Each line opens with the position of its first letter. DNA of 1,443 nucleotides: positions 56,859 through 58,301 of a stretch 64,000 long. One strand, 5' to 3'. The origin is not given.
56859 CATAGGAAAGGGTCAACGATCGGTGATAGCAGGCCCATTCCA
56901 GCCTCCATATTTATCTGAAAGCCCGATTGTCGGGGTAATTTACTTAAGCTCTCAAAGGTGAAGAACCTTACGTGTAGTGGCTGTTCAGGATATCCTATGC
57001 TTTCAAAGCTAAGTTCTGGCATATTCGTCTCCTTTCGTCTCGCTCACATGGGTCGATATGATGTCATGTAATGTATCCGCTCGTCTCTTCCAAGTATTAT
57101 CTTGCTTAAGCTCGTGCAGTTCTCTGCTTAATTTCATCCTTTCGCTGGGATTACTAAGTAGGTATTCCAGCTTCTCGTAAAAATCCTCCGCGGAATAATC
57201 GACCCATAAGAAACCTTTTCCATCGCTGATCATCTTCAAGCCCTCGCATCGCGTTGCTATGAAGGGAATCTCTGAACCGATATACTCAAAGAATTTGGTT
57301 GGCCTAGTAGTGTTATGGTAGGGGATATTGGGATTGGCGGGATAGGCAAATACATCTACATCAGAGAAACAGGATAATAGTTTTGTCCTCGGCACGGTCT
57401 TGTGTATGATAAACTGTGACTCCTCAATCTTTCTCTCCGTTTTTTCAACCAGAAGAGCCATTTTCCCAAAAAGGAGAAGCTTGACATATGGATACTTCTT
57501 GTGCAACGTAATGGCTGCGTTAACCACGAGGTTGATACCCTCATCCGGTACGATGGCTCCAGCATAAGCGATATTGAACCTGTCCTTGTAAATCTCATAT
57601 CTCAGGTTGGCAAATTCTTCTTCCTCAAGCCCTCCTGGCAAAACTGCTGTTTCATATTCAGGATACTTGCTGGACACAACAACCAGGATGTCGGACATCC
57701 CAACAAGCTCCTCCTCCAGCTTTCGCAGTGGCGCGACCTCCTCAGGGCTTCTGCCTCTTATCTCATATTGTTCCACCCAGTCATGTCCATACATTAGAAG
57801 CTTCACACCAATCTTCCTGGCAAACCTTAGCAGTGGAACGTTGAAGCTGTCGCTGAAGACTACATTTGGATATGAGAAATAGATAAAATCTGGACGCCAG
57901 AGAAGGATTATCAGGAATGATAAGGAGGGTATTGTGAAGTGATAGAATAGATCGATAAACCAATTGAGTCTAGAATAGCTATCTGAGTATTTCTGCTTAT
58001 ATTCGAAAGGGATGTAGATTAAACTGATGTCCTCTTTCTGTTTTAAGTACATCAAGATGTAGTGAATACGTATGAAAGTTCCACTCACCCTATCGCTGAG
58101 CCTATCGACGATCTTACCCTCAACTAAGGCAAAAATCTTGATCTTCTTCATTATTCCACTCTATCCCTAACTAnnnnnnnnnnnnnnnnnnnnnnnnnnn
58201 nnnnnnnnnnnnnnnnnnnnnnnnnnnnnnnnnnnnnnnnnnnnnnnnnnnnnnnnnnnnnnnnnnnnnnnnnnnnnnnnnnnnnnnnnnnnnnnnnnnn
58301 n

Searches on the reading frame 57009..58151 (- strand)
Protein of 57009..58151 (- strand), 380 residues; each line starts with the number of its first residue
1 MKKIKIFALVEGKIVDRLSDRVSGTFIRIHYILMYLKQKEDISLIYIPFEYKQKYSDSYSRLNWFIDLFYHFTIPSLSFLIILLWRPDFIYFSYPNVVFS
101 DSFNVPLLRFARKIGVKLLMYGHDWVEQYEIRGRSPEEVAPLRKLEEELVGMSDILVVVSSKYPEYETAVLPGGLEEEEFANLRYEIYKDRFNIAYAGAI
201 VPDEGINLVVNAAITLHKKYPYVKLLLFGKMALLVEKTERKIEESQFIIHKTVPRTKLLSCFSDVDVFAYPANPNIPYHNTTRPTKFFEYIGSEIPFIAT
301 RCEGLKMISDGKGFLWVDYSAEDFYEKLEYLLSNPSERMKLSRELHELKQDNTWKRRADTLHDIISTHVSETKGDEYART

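Call 51: search_protein_families(library=pfam, proteins=[window:57009-58151:-], max_evalue=0.00001)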
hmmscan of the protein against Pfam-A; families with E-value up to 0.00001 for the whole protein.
window:57009-58151:- (380 aa): 3 families
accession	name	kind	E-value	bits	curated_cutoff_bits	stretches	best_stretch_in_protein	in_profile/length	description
PF00534.26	Glycos_transf_1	-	5.1e-12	46.1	26.4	1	185-343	9-167/172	Glycosyl transferases group 1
PF13692.12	Glyco_trans_1_4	-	1.6e-11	45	27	1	192-334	2-142/142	Glycosyl transferases group 1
PF13524.12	Glyco_trans_1_2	-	3.2e-08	34.1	25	1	250-363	32-144/144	Glycosyl transferase-like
